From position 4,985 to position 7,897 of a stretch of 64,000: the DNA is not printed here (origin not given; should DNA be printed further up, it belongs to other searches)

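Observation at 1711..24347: The F-type operon is split: traA-L-E-K and traB-V-C are separated by about 12.6 kb of non-canonical genes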

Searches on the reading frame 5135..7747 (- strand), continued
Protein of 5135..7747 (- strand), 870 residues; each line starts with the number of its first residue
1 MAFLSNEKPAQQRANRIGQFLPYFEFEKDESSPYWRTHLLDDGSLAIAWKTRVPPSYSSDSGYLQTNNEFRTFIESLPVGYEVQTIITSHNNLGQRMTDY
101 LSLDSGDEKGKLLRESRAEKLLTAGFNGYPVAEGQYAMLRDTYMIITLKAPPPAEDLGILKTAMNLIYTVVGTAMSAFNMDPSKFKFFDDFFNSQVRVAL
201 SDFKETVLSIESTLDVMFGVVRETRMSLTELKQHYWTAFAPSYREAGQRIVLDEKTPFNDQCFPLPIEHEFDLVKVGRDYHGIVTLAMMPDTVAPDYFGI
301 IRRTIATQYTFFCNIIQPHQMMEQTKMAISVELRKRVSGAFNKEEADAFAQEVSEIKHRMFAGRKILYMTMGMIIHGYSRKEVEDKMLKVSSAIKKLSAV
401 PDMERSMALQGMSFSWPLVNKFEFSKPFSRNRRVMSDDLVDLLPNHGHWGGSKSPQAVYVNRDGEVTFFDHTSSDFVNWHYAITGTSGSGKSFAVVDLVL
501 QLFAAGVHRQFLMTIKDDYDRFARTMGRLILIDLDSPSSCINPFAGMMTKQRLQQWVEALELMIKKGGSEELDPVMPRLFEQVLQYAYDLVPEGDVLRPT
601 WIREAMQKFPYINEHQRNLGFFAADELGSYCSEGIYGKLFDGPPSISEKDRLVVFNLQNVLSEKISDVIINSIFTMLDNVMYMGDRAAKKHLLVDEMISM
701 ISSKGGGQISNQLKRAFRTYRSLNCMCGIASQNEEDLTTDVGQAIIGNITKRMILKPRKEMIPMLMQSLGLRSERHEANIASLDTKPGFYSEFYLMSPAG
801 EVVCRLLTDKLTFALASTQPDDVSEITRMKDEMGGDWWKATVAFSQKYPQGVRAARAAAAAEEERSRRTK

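Call 34: get_annotated_region(hit=H18, flank=20000)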
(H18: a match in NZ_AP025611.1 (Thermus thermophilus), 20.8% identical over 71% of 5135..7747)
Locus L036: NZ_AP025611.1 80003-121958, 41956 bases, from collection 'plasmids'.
description: Thermus thermophilus strain SNM3-3 plasmid pTthSNM3-3c, complete sequence
organism: Thermus thermophilus (NCBI taxid 274)
taxonomy: Bacteria; Deinococcota; Deinococci; Thermales; Thermaceae; Thermus; Thermus thermophilus
host: -; source: -; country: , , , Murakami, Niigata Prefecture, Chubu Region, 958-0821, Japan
typing (MOB-suite, as given by PLSDB): non-mobilizable; mating-pair formation MPF_T
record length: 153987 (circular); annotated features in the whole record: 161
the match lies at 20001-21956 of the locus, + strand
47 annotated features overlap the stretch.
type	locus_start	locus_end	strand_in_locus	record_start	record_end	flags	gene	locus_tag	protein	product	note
CDS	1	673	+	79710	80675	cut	-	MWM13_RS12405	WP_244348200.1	recombinase XerD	-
CDS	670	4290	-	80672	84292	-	-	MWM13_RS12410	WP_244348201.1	N-6 DNA methylase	GO:0006306 - DNA methylation [Evidence IEA]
CDS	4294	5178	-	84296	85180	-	-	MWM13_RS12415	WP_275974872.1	ParB/RepB/Spo0J family partition protein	GO:0007059 - chromosome segregation [Evidence IEA]; GO:0000910 - cytokinesis [Evidence IEA]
CDS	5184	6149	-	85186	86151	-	-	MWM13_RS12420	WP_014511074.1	ParA family protein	-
CDS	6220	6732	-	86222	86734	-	-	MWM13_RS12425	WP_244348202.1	hypothetical protein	-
CDS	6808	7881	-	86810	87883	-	-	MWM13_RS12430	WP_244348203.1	replication protein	-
CDS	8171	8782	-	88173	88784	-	-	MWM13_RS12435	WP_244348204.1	helix-turn-helix transcriptional regulator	-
CDS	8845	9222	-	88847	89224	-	-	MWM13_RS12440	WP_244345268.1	hypothetical protein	-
CDS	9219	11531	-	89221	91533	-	-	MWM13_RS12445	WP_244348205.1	hypothetical protein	-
CDS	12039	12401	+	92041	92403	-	-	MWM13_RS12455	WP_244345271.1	hypothetical protein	-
CDS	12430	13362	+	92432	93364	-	-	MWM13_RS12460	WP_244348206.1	hypothetical protein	-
CDS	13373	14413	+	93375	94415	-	-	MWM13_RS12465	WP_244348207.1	hypothetical protein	-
CDS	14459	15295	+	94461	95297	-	-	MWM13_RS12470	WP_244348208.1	hypothetical protein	-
CDS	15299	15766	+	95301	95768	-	-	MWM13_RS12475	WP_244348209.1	hypothetical protein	-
CDS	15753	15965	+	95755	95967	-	-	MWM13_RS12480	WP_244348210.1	hypothetical protein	-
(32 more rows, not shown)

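Call 37: search_protein_families(library=pfam, proteins=[L033:21731-22837:+, L033:22824-23231:+, L033:23228-24037:+, L033:24034-25332:+, L033:25350-27128:+, L033:27804-29213:+, L033:31165-31743:+, L033:31740-33596:+, L033:33653-34750:+, L033:16918-17622:+], max_evalue=0.1)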
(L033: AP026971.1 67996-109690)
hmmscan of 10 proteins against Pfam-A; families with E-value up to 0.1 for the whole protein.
L033:21731-22837:+ (368 aa): 1 family
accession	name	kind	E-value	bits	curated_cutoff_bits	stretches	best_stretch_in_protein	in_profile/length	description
PF23893.1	Y4YQ_C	-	0.019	15.2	27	1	334-356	23-45/53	Uncharacterised protein Y4YQ C-terminal domain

L033:22824-23231:+ (135 aa): 1 family
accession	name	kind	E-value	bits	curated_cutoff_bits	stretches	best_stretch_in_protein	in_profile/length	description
PF11574.13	Rpf1_C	-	0.075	14.3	21.2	0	73-106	39-73/88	Resuscitation-promoting factor Rpf1, C-terminal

L033:23228-24037:+ (269 aa): 1 family
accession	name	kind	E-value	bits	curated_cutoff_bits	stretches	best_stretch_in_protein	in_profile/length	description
PF13728.12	TraF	-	0.0042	17.4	23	1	53-138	12-97/224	F plasmid transfer operon protein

L033:24034-25332:+ (432 aa): 0 families

L033:25350-27128:+ (592 aa): 1 family
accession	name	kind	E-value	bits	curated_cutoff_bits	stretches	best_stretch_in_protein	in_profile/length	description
PF07916.16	TraG_N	-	0.012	15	36.1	0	405-507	318-430/462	TraG-like protein, N-terminal region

L033:27804-29213:+ (469 aa): 2 families
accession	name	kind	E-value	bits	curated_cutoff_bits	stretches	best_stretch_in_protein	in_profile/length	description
PF12696.13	TraG-D_C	-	7.5e-12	45.7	22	1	280-384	2-98/126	TraM recognition site of TraD and TraG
PF10412.15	TrwB_AAD_bind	-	4.9e-06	26.1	20.5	1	292-378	259-344/387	Type IV secretion-system coupling protein DNA-binding domain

L033:31165-31743:+ (192 aa): 0 families

L033:31740-33596:+ (618 aa): 0 families

L033:33653-34750:+ (365 aa): 2 families
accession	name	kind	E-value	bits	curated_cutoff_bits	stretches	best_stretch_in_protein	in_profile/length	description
PF17989.7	ALP_N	-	1.9e-10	41.6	26.3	1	27-174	4-148/148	Actin like proteins N terminal domain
PF21522.3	MreB-like_C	-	0.0048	17.9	27.8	1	197-323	1-119/123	Archaeal actin homologue MreB-like, C-terminal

L033:16918-17622:+ (234 aa): 1 family
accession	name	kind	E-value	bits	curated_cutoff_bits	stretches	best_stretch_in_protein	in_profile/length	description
PF23536.1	TraK_C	-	0.011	16.2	28.5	0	134-183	18-67/110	TraK C-terminal domain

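Call 69: get_annotated_region(hit=H1, flank=20000)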
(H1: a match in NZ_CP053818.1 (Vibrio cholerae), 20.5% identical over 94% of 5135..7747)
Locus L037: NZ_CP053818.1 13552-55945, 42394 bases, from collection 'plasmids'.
description: Vibrio cholerae strain SA7G plasmid pSA7G1, complete sequence
organism: Vibrio cholerae (NCBI taxid 666)
taxonomy: Bacteria; Pseudomonadota; Gammaproteobacteria; Vibrionales; Vibrionaceae; Vibrio; Vibrio cholerae
host: -; source: bacterial culture,Water sample; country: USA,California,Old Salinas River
typing (MOB-suite, as given by PLSDB): non-mobilizable
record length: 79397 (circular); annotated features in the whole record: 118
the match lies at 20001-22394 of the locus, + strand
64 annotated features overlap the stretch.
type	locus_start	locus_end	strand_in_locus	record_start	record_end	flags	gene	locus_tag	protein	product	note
CDS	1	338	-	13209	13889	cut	-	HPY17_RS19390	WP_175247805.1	hypothetical protein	-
CDS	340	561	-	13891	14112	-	-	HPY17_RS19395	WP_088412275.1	hypothetical protein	-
CDS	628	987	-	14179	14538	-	-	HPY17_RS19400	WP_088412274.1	ASCH domain-containing protein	-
CDS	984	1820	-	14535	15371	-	-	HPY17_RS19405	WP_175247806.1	hypothetical protein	-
CDS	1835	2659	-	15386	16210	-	-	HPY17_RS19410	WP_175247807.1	Dam family site-specific DNA-(adenine-N6)-methyltransferase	GO:0006306 - DNA methylation [Evidence IEA]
CDS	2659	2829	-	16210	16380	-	-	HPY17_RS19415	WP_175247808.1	hypothetical protein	-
CDS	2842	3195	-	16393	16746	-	-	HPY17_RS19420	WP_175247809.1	hypothetical protein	-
CDS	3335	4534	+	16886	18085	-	-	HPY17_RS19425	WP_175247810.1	hypothetical protein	-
CDS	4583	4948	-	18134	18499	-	-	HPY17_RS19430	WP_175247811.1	hypothetical protein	-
CDS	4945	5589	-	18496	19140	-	-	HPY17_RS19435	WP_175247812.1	hypothetical protein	-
CDS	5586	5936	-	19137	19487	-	-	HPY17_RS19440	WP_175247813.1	hypothetical protein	-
CDS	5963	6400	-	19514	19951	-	-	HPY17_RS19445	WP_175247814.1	hypothetical protein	-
CDS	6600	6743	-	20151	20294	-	-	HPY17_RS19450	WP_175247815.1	hypothetical protein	-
CDS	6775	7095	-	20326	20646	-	-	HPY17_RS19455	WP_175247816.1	hypothetical protein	-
CDS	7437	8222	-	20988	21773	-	-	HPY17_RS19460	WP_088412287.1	site-specific integrase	GO:0015074 - DNA integration [Evidence IEA]; GO:0006310 - DNA recombination [Evidence IEA]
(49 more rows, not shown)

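Call 70: get_annotated_region(hit=H7, flank=20000)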
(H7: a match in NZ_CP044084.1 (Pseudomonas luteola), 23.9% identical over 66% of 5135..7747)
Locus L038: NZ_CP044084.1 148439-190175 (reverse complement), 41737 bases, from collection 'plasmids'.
description: Pseudomonas luteola strain FDAARGOS_637 plasmid unnamed1, complete sequence
organism: Pseudomonas luteola (NCBI taxid 47886)
taxonomy: Bacteria; Pseudomonadota; Gammaproteobacteria; Pseudomonadales; Pseudomonadaceae; Pseudomonas; Pseudomonas luteola
host: -; source: Homo sapiens,clinical isolate; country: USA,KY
typing (MOB-suite, as given by PLSDB): non-mobilizable
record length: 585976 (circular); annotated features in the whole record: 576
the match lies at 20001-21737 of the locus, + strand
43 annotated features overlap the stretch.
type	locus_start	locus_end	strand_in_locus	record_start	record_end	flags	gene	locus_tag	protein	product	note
CDS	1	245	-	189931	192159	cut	-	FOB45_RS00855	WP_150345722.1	DNA topoisomerase III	-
CDS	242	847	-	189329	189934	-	-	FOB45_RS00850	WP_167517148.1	TonB C-terminal domain-containing protein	-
CDS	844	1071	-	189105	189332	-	-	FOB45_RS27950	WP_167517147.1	hypothetical protein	-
CDS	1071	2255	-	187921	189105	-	-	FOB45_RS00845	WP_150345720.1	TonB C-terminal domain-containing protein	-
CDS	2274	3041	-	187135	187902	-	-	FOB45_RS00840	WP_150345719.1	hypothetical protein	-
CDS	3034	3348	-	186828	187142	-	-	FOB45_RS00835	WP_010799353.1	hypothetical protein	-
CDS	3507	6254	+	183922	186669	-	mobH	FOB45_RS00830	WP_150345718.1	MobH family relaxase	-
CDS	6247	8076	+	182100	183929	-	traD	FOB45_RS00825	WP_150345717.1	conjugative transfer system coupling protein TraD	GO:0015074 - DNA integration [Evidence IEA]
CDS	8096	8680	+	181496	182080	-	-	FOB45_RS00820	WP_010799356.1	hypothetical protein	-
CDS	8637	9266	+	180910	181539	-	-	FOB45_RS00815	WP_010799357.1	DUF4400 domain-containing protein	-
CDS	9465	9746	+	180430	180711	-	traL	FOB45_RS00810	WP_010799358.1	type IV conjugative transfer system protein TraL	-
CDS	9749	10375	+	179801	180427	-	-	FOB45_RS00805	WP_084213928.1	TraE/TraK family type IV conjugative transfer system protein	-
CDS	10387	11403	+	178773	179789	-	-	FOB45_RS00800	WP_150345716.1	type-F conjugative transfer system secretin TraK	-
CDS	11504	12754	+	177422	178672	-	-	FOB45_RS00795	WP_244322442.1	TraB/VirB10 family protein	-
CDS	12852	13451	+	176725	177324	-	traV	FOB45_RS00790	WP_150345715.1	type IV conjugative transfer system lipoprotein TraV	-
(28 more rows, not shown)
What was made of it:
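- In the P. luteola plasmid, traLEKBVA is followed by about 5 kb that includes an Abi gene and then traC (call 70).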

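Call 107: search_dna_similar(query=L032:3612-5063:+, collection=plasmids, mode=protein, rows=spread, max_rows=40, max_evalue=1e-8)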
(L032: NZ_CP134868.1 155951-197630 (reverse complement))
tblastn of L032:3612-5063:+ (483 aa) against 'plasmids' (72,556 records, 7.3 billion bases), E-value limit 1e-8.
The search stops at 5000 records and this limit was reached: more records match than are counted here, and every count below describes the 5000 best-scoring records only.
Records with a match: at least 5000; places in all: 5133; records where one place covers at least 80% of the query: 223.
Best place of each record, by identity: >=99% 1; <60% 4999.
By first word of the organism name: Klebsiella 1514; Escherichia 1358; Salmonella 558; Enterobacter 348; Acinetobacter 256; Citrobacter 207; Burkholderia 112; Shigella 95; Vibrio 84; Providencia 57; and 75 more.
By predicted mobility (MOB-suite, as given by PLSDB): conjugative 4641; mobilizable 239; non-mobilizable 120.
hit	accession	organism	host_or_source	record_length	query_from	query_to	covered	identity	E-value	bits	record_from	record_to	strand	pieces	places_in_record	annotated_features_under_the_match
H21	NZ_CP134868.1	Dyella sp. BiH032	Soil,soil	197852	1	483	100%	100.0%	0e+0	949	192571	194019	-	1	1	conjugal transfer protein TraH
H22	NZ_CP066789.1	Burkholderia glumae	-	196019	13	442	89%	28.0%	5e-29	129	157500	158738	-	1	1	conjugal transfer protein TraH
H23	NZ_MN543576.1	Klebsiella pneumoniae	-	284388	12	339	68%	28.1%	6e-20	100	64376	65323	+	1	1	conjugal transfer protein TraH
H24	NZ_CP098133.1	Klebsiella pneumoniae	Canis lupus familiaris,Rectal swab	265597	18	339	67%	28.1%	1e-20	103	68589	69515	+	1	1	conjugal transfer protein TraH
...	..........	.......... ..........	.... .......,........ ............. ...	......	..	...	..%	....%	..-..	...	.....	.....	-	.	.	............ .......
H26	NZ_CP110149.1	Klebsiella pneumoniae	chicken,chicken intestinal contents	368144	18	339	67%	28.1%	1e-20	103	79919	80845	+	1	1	conjugal transfer protein TraH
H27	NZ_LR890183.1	Citrobacter freundii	Homo sapiens,rectal swab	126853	21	250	48%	37.8%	1e-37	154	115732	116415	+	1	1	conjugal transfer protein TraH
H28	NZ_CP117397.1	Salmonella enterica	Bos taurus,Water from tanks in pens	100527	21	250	48%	37.8%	4e-37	152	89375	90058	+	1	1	conjugal transfer protein TraH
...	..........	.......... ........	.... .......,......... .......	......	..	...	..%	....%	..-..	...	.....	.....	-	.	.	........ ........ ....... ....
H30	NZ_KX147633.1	Citrobacter freundii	Denmark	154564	21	250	48%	37.8%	4e-37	152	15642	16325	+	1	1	conjugal transfer protein TraH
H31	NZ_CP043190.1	Escherichia coli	mouse gut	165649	21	250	48%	37.8%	4e-37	152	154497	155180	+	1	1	conjugal transfer protein TraH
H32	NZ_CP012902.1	Escherichia coli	-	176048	21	250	48%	37.8%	4e-37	152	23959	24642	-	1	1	conjugal transfer protein TraH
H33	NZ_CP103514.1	Klebsiella pneumoniae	Homo sapiens,blood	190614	21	250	48%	37.8%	4e-37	152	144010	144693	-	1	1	conjugal transfer protein TraH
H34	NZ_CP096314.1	Providencia sp. PROV170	Clinical or host-associated ...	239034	21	250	48%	37.8%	4e-37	152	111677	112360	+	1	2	conjugal transfer protein TraH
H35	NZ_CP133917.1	Escherichia coli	Homo sapiens,blood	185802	31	339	64%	27.2%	4e-25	117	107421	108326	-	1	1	trhH: IncHI-type conjugal transfer protein TrhH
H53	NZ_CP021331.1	Maritalea myrionectae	pure culture,Lava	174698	38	253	45%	33.0%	7e-19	98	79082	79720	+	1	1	conjugal transfer protein TraH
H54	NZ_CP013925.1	Acinetobacter baumannii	Homo sapiens,Cell culture,pus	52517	33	250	45%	31.3%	3e-18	96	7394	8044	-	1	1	conjugal transfer protein TraH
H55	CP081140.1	Acinetobacter baumannii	Homo sapiens,blood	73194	33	221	39%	33.5%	2e-26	120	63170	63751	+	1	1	conjugal transfer protein TraH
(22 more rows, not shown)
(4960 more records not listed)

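Call 108: get_annotated_region(hit=H22, flank=1200)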
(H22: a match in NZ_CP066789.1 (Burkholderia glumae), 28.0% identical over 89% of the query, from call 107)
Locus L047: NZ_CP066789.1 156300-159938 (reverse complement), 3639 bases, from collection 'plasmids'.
description: Burkholderia glumae strain FDAARGOS_921 plasmid unnamed1, complete sequence
organism: Burkholderia glumae (NCBI taxid 337)
taxonomy: Bacteria; Pseudomonadota; Betaproteobacteria; Burkholderiales; Burkholderiaceae; Burkholderia; Burkholderia glumae
host: -; source: -; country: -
typing (MOB-suite, as given by PLSDB): conjugative; replicon rep_cluster_382; relaxase MOBF; mating-pair formation MPF_F
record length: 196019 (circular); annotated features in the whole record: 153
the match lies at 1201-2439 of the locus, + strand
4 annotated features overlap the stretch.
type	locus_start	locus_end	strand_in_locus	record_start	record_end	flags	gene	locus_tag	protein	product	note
CDS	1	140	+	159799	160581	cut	-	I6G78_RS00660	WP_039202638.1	conjugal transfer protein TraF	-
CDS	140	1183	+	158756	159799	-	-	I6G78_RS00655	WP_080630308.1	hypothetical protein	-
CDS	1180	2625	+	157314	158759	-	-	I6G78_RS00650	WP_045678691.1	conjugal transfer protein TraH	-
CDS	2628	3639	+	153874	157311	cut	-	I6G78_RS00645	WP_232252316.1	conjugal transfer protein TraG N-terminal domain-containing protein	-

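Call 109: get_annotated_region(hit=H23, flank=1200)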
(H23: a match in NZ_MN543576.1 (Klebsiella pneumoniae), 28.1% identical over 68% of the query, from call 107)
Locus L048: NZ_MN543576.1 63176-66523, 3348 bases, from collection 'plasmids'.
description: Klebsiella pneumoniae strain GH44TC plasmid pGH44TC_vir, complete sequence
organism: Klebsiella pneumoniae (NCBI taxid 573)
taxonomy: Bacteria; Pseudomonadota; Gammaproteobacteria; Enterobacterales; Enterobacteriaceae; Klebsiella; Klebsiella pneumoniae
host: -; source: -; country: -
typing (MOB-suite, as given by PLSDB): conjugative; replicon IncFIB; relaxase MOBH; mating-pair formation MPF_F
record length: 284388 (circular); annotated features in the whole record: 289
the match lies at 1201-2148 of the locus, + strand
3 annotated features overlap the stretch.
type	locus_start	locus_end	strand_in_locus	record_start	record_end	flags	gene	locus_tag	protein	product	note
CDS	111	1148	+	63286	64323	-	traF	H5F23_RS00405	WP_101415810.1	conjugal transfer protein TraF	-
CDS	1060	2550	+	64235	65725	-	-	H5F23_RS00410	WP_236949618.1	conjugal transfer protein TraH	-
CDS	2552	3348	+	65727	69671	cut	-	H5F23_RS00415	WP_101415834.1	conjugal transfer protein TraG N-terminal domain-containing protein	-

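Call 110: get_annotated_region(hit=H27, flank=1200)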
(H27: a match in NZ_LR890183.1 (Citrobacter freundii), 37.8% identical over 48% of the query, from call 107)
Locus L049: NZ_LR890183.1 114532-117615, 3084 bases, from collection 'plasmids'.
description: Citrobacter freundii strain MSB1_1H isolate MSB1_1H plasmid 3, complete sequence
organism: Citrobacter freundii (NCBI taxid 546)
taxonomy: Bacteria; Pseudomonadota; Gammaproteobacteria; Enterobacterales; Enterobacteriaceae; Citrobacter; Citrobacter freundii
host: -; source: Homo sapiens,rectal swab; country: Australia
typing (MOB-suite, as given by PLSDB): conjugative; replicon IncA; relaxase MOBH,MOBH; mating-pair formation MPF_F
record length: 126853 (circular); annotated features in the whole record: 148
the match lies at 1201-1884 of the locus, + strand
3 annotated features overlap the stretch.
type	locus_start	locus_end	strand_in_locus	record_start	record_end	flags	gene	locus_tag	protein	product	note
CDS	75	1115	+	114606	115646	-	traF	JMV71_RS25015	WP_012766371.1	conjugal transfer protein TraF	-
CDS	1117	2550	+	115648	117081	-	-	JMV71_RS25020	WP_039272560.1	conjugal transfer protein TraH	-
CDS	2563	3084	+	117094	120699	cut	-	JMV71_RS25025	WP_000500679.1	conjugal transfer protein TraG N-terminal domain-containing protein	-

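Call 111: get_annotated_region(hit=H35, flank=1200)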
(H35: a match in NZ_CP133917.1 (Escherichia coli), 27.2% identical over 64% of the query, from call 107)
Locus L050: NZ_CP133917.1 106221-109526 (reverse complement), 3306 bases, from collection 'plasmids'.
description: Escherichia coli strain M23314 plasmid pEco_M23314_185, complete sequence
organism: Escherichia coli (NCBI taxid 562)
taxonomy: Bacteria; Pseudomonadota; Gammaproteobacteria; Enterobacterales; Enterobacteriaceae; Escherichia; Escherichia coli
host: -; source: Homo sapiens,blood; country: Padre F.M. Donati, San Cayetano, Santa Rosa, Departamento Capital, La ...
typing (MOB-suite, as given by PLSDB): conjugative; replicon IncHI1A; relaxase MOBH; mating-pair formation MPF_F
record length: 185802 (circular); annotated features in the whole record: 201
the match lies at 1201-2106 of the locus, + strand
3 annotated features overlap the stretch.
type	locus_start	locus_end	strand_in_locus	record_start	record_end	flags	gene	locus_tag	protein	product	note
CDS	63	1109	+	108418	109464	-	-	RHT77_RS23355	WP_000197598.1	thioredoxin family protein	-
CDS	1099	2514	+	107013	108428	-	trhH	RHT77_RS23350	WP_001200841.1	IncHI-type conjugal transfer protein TrhH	-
CDS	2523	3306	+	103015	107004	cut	-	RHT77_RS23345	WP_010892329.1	conjugal transfer protein TraG N-terminal domain-containing protein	-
